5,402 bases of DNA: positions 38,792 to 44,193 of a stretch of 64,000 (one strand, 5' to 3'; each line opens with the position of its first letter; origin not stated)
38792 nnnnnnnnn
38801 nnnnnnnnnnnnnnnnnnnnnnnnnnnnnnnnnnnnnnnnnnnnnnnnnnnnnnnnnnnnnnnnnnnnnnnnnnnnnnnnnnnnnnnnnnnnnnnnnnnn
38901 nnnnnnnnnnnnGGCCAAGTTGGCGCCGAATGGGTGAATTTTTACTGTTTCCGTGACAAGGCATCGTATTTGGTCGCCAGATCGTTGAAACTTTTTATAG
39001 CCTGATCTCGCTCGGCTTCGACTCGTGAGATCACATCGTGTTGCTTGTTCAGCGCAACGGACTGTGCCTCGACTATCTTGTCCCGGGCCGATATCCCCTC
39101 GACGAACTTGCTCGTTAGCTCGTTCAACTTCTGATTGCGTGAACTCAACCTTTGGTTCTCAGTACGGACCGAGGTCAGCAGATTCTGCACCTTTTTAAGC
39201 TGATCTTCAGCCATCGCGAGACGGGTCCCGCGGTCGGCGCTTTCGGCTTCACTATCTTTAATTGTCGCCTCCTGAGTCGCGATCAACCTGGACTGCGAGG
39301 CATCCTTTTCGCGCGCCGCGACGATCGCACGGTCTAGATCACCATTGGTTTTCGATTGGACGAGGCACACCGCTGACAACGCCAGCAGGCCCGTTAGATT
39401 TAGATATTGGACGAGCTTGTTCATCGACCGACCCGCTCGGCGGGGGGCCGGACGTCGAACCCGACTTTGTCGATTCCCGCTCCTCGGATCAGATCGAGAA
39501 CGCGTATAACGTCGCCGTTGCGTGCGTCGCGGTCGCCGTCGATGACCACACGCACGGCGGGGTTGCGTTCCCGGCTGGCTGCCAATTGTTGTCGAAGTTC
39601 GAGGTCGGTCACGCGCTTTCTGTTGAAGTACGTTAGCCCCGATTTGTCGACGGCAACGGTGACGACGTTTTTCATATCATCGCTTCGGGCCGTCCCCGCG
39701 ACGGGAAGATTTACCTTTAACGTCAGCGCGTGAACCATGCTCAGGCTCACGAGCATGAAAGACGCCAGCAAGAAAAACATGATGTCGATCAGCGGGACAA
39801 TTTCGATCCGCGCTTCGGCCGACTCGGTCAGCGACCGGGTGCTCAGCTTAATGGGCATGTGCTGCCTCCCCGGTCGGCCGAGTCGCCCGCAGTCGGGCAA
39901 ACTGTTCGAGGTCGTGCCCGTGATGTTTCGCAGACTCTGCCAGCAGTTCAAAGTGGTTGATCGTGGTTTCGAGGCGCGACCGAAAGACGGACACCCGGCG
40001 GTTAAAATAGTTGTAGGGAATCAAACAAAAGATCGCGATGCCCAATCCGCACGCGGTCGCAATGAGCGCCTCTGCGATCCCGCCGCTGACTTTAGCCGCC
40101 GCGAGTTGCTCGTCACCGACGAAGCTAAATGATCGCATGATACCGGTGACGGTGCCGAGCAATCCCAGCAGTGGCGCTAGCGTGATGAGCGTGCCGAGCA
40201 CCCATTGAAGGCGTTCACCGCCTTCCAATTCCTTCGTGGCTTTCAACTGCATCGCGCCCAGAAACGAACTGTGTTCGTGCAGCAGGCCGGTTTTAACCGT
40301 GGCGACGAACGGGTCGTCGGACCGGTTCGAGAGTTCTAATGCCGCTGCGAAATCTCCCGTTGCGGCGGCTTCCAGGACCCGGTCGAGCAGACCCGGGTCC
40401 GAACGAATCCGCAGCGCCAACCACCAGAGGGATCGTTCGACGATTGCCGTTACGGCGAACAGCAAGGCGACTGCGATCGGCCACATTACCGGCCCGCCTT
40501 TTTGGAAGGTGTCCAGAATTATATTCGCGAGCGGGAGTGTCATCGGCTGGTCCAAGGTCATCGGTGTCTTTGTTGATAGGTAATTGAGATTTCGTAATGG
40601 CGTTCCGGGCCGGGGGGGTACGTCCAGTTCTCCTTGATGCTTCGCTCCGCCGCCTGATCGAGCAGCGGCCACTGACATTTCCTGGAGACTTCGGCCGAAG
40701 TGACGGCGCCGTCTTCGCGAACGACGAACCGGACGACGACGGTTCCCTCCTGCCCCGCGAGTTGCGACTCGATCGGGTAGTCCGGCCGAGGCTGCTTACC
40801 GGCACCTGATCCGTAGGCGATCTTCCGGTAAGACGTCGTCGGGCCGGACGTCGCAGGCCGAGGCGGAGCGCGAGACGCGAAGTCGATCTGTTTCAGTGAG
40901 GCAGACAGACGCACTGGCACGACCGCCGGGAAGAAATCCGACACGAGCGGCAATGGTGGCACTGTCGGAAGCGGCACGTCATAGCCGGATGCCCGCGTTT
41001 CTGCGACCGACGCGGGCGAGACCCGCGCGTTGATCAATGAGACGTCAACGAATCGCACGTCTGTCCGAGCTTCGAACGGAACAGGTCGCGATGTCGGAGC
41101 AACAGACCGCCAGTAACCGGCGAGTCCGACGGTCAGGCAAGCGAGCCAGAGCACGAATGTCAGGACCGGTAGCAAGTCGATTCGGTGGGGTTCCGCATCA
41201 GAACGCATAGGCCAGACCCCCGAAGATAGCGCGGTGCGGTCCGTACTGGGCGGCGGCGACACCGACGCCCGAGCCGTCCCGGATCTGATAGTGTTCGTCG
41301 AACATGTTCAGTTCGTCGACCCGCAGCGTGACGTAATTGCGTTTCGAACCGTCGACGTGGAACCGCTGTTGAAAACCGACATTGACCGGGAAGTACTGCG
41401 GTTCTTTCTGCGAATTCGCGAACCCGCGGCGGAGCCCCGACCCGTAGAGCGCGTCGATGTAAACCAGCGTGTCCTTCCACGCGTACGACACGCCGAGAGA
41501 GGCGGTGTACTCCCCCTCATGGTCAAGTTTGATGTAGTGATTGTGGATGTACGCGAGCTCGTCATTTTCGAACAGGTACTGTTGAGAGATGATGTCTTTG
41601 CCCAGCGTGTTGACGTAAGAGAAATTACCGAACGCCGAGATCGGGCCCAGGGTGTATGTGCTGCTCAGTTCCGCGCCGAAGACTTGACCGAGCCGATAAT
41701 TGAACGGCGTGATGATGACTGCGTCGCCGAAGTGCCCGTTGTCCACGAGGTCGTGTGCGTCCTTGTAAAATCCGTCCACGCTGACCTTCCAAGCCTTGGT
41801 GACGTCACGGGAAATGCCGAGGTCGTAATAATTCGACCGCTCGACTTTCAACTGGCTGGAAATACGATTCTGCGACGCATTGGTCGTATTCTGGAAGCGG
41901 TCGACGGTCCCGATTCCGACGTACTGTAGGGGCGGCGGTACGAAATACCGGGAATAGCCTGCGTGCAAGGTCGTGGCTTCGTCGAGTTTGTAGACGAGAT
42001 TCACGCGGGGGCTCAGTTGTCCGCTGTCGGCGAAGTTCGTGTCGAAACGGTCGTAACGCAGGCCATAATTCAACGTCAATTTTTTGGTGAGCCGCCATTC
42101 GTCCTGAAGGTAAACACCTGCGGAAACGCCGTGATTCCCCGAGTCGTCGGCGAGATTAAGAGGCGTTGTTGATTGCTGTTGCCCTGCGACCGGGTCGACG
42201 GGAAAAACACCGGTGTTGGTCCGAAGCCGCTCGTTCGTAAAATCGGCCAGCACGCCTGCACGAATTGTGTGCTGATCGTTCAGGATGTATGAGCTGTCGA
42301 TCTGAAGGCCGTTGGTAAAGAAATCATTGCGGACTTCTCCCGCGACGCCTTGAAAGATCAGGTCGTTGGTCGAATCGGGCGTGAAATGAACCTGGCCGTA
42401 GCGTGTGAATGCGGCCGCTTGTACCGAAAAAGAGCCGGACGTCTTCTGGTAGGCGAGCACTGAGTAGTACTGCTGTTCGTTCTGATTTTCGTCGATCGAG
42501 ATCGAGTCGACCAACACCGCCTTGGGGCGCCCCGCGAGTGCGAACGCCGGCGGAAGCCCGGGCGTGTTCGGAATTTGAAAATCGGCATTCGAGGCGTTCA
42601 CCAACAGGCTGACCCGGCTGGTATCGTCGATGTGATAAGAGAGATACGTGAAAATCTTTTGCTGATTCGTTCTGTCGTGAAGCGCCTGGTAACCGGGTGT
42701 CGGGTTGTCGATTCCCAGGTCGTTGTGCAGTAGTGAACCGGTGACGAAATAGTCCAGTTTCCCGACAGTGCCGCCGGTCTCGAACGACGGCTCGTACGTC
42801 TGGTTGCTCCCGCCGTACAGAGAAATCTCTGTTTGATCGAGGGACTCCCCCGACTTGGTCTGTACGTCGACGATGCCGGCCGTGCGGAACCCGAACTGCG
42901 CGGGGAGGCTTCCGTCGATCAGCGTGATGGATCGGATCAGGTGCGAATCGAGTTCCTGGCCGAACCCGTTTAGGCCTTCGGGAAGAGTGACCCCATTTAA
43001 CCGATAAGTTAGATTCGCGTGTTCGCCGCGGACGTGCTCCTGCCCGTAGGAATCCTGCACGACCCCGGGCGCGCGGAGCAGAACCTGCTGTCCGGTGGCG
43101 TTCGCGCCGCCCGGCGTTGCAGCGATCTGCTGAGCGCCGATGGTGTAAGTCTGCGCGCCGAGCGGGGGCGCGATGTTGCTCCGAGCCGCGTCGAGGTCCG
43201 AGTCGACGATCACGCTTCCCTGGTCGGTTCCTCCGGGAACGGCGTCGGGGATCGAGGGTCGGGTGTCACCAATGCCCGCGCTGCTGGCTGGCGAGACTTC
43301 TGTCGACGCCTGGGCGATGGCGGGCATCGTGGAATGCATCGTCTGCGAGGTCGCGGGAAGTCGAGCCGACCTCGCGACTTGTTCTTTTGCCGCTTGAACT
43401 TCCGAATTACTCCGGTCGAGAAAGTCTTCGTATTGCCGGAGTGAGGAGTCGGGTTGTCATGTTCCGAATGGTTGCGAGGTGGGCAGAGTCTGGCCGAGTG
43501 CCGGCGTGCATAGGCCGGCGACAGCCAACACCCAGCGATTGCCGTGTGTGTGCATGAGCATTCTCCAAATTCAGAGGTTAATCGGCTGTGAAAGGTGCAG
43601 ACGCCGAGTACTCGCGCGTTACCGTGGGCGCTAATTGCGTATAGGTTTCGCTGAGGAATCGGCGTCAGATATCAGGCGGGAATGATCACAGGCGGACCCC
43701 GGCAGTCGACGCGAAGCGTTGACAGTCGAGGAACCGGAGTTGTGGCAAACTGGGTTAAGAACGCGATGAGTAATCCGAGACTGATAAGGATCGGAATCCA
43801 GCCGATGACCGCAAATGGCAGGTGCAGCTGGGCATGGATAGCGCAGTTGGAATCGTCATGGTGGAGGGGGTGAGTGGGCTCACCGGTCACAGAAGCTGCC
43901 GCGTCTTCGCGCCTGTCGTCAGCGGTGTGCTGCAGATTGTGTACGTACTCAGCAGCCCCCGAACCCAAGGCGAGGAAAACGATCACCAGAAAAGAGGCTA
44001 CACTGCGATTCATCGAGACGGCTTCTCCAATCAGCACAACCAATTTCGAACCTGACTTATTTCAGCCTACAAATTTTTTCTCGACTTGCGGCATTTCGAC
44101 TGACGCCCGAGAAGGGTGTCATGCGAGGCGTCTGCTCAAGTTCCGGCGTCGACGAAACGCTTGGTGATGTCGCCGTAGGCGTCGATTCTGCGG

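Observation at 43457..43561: TonB-dependent receptor split from its own signal peptide by an in-frame TGA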

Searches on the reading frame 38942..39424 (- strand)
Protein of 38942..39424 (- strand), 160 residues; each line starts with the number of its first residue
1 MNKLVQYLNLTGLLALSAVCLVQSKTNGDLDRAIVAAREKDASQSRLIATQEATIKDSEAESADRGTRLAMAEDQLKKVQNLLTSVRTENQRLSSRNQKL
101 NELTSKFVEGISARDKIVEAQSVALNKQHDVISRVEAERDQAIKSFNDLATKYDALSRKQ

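Call 29: search_protein_families(library=pfam, proteins=[window:38942-39424:-], max_evalue=0.01)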
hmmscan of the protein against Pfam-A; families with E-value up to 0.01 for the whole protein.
window:38942-39424:- (160 aa): 0 families

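Call 30: search_protein_families(library=ncbifam, proteins=[window:38942-39424:-], max_evalue=0.01)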
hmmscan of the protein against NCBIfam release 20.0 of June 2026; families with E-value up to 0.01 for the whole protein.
window:38942-39424:- (160 aa): 2 families
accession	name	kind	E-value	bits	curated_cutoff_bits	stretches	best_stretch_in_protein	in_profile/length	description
NF047515.1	SpiroCoCo_C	equivalog_domain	0.00089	18.5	125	1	66-160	58-151/313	SpiroCoCo family coiled-coil protein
NF006542.0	PRK09039.1-1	equivalog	0.0078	15.2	388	1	16-141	65-189/627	peptidoglycan -binding protein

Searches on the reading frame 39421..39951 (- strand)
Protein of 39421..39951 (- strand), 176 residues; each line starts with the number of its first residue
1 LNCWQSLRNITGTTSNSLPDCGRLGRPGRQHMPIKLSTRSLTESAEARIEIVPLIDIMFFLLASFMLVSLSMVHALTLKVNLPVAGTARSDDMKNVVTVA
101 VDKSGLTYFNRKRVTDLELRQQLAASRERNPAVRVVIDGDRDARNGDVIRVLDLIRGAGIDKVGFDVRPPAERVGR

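Call 29: search_protein_families(library=pfam, proteins=[window:39421-39951:-], max_evalue=0.01)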
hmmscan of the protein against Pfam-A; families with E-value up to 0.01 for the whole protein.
window:39421-39951:- (176 aa): 1 family
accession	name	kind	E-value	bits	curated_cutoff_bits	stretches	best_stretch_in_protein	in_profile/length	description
PF02472.21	ExbD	-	1.1e-26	93.8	25.4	1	45-169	4-127/128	Biopolymer transport protein ExbD/TolR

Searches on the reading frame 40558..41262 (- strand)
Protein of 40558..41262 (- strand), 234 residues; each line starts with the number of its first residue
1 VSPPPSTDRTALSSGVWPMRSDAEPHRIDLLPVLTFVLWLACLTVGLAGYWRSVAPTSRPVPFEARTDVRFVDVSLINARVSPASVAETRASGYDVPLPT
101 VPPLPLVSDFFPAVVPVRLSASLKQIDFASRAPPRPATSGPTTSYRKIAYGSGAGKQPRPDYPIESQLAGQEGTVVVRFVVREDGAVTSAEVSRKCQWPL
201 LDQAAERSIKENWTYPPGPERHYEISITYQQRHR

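Call 29: search_protein_families(library=pfam, proteins=[window:40558-41262:-], max_evalue=0.01)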
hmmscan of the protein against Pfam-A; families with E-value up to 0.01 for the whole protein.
window:40558-41262:- (234 aa): 2 families
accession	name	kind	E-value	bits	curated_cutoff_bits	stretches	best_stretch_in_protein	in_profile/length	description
PF03544.19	TonB_C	-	6e-16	59.1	24.6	1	158-230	1-72/79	Gram-negative bacterial TonB protein C-terminal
PF13103.11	TonB_2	-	0.0016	18.9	22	1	170-220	23-75/85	TonB C terminal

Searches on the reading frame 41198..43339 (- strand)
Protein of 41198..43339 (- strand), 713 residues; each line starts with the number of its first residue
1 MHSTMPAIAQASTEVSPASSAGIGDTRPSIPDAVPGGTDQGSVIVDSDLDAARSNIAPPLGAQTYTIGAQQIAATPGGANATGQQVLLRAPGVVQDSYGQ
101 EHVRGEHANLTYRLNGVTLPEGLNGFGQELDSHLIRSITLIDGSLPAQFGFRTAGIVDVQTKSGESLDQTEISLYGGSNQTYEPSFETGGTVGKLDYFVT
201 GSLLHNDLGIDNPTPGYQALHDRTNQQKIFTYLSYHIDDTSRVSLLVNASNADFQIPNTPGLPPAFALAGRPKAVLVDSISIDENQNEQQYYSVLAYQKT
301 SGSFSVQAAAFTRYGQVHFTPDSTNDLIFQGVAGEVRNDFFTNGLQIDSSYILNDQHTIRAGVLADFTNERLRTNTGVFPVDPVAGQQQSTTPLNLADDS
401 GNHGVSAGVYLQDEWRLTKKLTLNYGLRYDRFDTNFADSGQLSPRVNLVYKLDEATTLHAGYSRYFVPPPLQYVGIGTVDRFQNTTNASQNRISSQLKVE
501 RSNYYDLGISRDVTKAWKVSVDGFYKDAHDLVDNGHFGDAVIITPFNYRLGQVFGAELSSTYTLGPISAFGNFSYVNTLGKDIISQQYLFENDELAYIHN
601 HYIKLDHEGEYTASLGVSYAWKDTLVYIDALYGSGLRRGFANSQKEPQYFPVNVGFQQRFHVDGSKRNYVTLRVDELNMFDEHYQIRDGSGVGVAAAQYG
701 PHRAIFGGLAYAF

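Call 13: find_related_loci(query=window:41201-43339:-, collection=genome_contigs, flank=3000)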
Query window:41201-43339:- (713 aa) in genome_contigs; peptide patterns used: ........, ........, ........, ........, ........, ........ (x = any residue, [..] = any of these).
544 stretches matched a pattern; 463 encode a relative of the query (tblastn E <= 1e-3); the best 80 are kept; 80 distinct loci.
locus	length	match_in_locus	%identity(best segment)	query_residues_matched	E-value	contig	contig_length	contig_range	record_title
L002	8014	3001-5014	68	41-713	0e+0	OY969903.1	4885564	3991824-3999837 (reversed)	MAG: uncultured Phycisphaerales bacterium isolate MFD01213.bin.c.1 genome assembly, chromosome: 1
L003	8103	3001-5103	57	8-710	0e+0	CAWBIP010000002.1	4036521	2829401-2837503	MAG: uncultured Verrucomicrobiae bacterium isolate MFD03346.bin.1.129 genome assembly, contig: contig_2756, whole genome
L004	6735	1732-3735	59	41-713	0e+0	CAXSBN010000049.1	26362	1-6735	MAG: uncultured Phycisphaerae bacterium isolate private_X4_metawrap_bin.12 genome assembly, contig: private_X4_metawrap_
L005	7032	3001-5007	60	41-713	0e+0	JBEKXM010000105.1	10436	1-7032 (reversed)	MAG: Tepidisphaeraceae bacterium isolate SPRUCE 651 SPRUCE_651_105, whole genome shotgun sequence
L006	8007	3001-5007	58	42-713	0e+0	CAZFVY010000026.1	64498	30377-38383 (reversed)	MAG TPA_asm: uncultured Verrucomicrobiota bacterium isolate binchicken_co54_380 genome assembly, contig: NODE_725_length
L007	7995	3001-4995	53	43-713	0e+0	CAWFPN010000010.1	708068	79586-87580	MAG: uncultured Verrucomicrobiae bacterium isolate MFD01689.bin.2.73 genome assembly, contig: contig_39022, whole genome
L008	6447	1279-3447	51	9-713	0e+0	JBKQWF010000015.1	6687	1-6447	MAG: Limisphaerales bacterium isolate SEr3G3H3I__bin_261 SEr3G3H3I_000000026487, whole genome shotgun sequence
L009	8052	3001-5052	52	42-713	0e+0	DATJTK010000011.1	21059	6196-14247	MAG TPA_asm: Candidatus Sulfotelmatobacter sp. isolate SMAG_U15018 k141_2510778, whole genome shotgun sequence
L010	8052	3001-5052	53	41-713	0e+0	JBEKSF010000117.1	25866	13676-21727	MAG: Verrucomicrobiota bacterium isolate SPRUCE 528 SPRUCE_528_117, whole genome shotgun sequence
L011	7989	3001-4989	50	44-713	0e+0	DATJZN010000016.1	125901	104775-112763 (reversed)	MAG TPA_asm: Myxococcota bacterium isolate SMAG_U15179 k141_4813120, whole genome shotgun sequence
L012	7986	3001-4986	50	45-713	0e+0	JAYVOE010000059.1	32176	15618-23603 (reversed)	MAG: Spartobacteria bacterium isolate GL68_DN_concoct_85 GL68_DN_concoct_85_58, whole genome shotgun sequence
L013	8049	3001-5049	51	42-713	0e+0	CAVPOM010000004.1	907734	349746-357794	MAG: uncultured Verrucomicrobiae bacterium isolate MFD00008.bin.2.151 genome assembly, contig: contig_37115, whole genom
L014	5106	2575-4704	48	6-713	0e+0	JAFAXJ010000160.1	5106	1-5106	MAG: Verrucomicrobiota bacterium isolate CP_BM_RX_85 BM_RX_k147_8993753, whole genome shotgun sequence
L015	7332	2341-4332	48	43-713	0e+0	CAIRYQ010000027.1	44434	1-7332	MAG: uncultured Spartobacteria bacterium isolate Umea3_bin-0475 genome assembly, contig: bin-0475:027/129, whole genome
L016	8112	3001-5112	48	28-713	0e+0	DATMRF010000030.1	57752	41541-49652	MAG TPA_asm: Candidatus Acidoferrum sp. isolate SMAG_U12948 k141_1285644, whole genome shotgun sequence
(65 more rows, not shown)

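Call 30: search_protein_families(library=ncbifam, proteins=[window:41198-43339:-], max_evalue=0.01)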
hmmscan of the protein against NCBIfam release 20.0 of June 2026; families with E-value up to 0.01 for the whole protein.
window:41198-43339:- (713 aa): 15 families
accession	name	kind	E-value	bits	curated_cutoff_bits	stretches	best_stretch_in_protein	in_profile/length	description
TIGR01785.1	TonB-hemin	subfamily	6.9e-16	57.8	316.85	1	213-687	189-657/677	TonB-dependent heme/hemoglobin receptor family protein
NF049944.1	TonB_dep_PUIUD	equivalog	3.2e-14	52.2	850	1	408-691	395-672/686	TonB-dependent receptor, PUIUD motif-type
NF010010.0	PRK13483.1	equivalog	1.3e-11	43.3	927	1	407-531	372-489/660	ligand-gated channel protein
NF049946.1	TonB_dep_CU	exception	3.4e-11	42.2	700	1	406-685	397-662/683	TonB-dependent receptor, CU motif-type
TIGR01786.1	TonB-hemlactrns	subfamily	5.4e-11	41.6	323.75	1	225-713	211-719/719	TonB-dependent hemoglobin/transferrin/lactoferrin family receptor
NF041535.1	TonB_rec_PqqU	equivalog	1.8e-10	39.8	1200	1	118-433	87-398/676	TonB-dependent receptor PqqU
NF010012.0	PRK13486.1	equivalog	5.1e-10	38.3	924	1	406-529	384-502/696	TonB-dependent receptor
NF010038.0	PRK13513.1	equivalog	7.4e-09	34.7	942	1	406-532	363-486/659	ligand-gated channel protein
NF007478.2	PRK10064.1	equivalog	3.4e-08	32.2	745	1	393-523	346-473/663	catecholate siderophore receptor CirA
NF049945.1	TonB_dep_FCYXU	equivalog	2.9e-07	29.5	825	1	133-437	137-413/697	TonB-dependent receptor, FCYXU motif-type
NF010048.1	PRK13524.1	subfamily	8e-07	27.9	493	1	400-534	428-565/744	FepA family TonB-dependent siderophore receptor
NF050067.1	TonBEntbctnRecCfrA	equivalog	1.7e-06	26.7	1200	1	408-537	393-516/698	TonB-dependent ferric enterobactin receptor CfrA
NF053590.1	TonB_dep_TOL0244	equivalog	5e-05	22.1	645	1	407-563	328-478/604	TOL_0244 family TonB-dependent receptor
NF010051.0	PRK13528.1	subfamily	5.7e-05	21.5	583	1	398-472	416-487/727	FepA family TonB-dependent siderophore receptor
NF007349.0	PRK09840.1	equivalog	0.0035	15.4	686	0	336-438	371-479/760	catecholate siderophore receptor Fiu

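Call 36: find_related_loci(query=window:41201-43339:-, collection=metagenome_contigs, flank=1500)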
Query window:41201-43339:- (713 aa) in metagenome_contigs; peptide patterns used: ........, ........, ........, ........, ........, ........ (x = any residue, [..] = any of these).
600 stretches matched a pattern (row limit reached: there are more); 495 encode a relative of the query (tblastn E <= 1e-3); the best 80 are kept; 80 distinct loci.
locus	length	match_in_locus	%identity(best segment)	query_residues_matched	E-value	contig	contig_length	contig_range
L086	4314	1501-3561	72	28-713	0e+0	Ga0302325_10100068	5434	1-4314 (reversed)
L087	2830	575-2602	60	35-713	0e+0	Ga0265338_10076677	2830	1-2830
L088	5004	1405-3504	57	6-713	0e+0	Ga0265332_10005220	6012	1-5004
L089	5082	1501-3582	57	9-713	0e+0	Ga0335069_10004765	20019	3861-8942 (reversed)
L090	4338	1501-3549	53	42-713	0e+0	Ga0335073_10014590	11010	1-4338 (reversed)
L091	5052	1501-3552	52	42-713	0e+0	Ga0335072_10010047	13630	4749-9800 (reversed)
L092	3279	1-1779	59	117-713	0e+0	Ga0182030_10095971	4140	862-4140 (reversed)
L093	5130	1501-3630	50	6-713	0e+0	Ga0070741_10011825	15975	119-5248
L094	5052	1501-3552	52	42-713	0e+0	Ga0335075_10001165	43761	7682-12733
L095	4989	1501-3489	50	44-713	0e+0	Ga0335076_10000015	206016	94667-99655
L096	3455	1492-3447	53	42-682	0e+0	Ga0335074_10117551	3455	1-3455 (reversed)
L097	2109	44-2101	49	28-713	0e+0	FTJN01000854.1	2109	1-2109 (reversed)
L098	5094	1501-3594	48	1-713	0e+0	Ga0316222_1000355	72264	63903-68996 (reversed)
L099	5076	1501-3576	49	41-713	0e+0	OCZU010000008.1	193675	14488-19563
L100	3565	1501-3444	52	7-639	0e+0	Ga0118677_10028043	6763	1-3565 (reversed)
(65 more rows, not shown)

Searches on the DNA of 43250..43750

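Call 27: search_rna_families(source=window, start=43250, end=43750, threshold=evalue, max_evalue=10)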
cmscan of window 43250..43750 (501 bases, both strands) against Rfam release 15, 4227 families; matches with E-value up to 10: 0.
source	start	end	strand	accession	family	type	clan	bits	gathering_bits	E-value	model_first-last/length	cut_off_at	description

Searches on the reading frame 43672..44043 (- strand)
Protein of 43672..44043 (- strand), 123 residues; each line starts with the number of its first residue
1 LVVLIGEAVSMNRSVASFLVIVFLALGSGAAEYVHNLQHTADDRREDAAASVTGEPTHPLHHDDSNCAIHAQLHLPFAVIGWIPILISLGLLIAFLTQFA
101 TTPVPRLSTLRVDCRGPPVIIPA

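Call 29: search_protein_families(library=pfam, proteins=[window:43672-44043:-], max_evalue=0.01)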
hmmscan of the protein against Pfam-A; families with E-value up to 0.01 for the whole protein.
window:43672-44043:- (123 aa): 0 families

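Call 30: search_protein_families(library=ncbifam, proteins=[window:43672-44043:-], max_evalue=0.01)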
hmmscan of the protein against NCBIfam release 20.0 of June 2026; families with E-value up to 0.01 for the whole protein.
window:43672-44043:- (123 aa): 0 families

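Call 52: search_protein_families(library=pfam, proteins=[window:43672-44043:-], max_evalue=10)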
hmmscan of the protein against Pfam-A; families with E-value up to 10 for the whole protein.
window:43672-44043:- (123 aa): 2 families
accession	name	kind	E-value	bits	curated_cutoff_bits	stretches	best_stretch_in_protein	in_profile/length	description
PF11162.13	DUF2946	-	0.022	15.9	23.7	1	28-118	25-117/117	Protein of unknown function (DUF2946)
PF05324.18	Sperm_Ag_HE2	-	0.072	13.9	20.1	1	14-63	4-53/70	Sperm antigen HE2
